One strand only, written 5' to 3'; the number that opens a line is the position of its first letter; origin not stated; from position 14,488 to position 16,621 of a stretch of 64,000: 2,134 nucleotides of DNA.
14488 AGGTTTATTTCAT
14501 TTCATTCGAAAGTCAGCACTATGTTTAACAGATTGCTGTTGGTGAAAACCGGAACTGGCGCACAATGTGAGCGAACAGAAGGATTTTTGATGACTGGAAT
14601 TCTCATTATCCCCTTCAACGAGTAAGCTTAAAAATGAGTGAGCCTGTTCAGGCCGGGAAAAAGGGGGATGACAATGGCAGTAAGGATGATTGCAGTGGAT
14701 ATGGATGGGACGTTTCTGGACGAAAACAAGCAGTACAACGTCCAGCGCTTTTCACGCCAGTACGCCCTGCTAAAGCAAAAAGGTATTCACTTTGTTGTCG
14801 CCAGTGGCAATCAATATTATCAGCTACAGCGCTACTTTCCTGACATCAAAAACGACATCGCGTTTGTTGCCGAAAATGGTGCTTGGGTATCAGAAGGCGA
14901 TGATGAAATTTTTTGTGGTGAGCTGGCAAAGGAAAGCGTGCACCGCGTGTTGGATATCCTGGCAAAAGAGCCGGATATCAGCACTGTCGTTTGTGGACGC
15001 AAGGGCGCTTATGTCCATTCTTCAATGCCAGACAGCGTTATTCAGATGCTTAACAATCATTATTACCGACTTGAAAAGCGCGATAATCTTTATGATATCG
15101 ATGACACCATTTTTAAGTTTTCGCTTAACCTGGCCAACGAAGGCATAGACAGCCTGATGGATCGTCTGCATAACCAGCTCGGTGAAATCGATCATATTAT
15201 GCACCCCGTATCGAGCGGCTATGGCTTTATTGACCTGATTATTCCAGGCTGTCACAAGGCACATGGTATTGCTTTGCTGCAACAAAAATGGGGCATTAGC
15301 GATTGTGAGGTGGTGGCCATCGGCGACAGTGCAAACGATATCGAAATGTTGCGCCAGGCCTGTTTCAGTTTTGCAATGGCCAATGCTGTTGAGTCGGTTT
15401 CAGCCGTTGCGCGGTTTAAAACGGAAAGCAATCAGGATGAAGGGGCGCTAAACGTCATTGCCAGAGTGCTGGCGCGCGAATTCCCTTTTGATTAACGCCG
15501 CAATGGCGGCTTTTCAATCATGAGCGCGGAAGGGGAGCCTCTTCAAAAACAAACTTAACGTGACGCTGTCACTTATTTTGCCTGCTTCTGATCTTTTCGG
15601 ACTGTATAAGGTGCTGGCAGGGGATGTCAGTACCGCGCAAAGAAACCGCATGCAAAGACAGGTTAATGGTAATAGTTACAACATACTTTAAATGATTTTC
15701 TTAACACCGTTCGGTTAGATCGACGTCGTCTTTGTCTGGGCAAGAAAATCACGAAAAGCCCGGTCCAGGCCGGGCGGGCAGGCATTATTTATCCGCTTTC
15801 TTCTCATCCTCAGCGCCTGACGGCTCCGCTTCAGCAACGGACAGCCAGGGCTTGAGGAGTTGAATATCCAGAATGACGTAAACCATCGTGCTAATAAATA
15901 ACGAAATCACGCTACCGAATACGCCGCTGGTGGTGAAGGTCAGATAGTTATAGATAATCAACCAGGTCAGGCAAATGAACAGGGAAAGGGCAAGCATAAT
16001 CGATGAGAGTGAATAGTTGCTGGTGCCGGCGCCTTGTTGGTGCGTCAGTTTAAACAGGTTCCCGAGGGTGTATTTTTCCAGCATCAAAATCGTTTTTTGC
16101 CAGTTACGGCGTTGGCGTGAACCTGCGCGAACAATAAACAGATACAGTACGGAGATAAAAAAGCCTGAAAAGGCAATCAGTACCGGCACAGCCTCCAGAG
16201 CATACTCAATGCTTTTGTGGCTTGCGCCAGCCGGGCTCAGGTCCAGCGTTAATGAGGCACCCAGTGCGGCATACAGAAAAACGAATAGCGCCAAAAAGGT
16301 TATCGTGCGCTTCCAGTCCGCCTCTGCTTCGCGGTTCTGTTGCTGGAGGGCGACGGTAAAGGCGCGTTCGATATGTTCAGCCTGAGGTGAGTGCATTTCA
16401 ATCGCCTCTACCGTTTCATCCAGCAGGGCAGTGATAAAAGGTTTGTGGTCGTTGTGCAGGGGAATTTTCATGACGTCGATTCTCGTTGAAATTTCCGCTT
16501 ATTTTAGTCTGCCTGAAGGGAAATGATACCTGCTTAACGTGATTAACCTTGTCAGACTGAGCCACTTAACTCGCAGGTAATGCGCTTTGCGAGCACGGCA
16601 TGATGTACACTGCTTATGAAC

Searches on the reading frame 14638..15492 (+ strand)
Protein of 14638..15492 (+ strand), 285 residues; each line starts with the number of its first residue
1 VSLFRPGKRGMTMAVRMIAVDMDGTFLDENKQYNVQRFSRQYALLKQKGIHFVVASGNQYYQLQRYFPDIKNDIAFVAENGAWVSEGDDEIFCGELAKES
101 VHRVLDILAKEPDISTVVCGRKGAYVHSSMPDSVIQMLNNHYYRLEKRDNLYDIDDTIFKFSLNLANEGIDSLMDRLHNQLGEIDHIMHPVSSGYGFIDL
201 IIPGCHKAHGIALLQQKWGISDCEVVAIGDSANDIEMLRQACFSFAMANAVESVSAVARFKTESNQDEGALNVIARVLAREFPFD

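Call 57: search_protein_families(library=pfam, proteins=[window:14638-15492:+], max_evalue=0.00001)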
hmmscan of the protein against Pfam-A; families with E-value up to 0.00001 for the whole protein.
window:14638-15492:+ (285 aa): 3 families
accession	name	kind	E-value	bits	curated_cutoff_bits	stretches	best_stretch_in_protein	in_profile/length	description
PF08282.18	Hydrolase_3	-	1.1e-52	179.8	20.9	1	18-274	1-255/255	haloacid dehalogenase-like hydrolase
PF05116.19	S6PP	-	2.1e-14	54.1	20.3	1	156-253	115-212/247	Sucrose-6F-phosphate phosphohydrolase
PF00702.32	Hydrolase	-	1e-07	33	26.4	0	199-241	151-190/191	haloacid dehalogenase-like hydrolase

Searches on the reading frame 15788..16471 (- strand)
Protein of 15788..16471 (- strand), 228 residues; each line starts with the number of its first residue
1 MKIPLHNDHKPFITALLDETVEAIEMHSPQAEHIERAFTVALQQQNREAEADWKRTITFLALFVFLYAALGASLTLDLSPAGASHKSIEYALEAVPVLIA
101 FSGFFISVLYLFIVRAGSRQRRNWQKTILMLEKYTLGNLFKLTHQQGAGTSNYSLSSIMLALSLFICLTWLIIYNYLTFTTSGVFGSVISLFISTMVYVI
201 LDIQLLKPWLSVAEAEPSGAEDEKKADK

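Call 57: search_protein_families(library=pfam, proteins=[window:15788-16471:-], max_evalue=0.00001)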
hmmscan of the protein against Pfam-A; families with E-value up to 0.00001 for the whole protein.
window:15788-16471:- (228 aa): 1 family
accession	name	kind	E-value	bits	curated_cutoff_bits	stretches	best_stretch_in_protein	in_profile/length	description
PF24838.2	8xMP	-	6.3e-17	62.1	30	1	36-177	2-134/136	Octameric membrane protein family (8xMP)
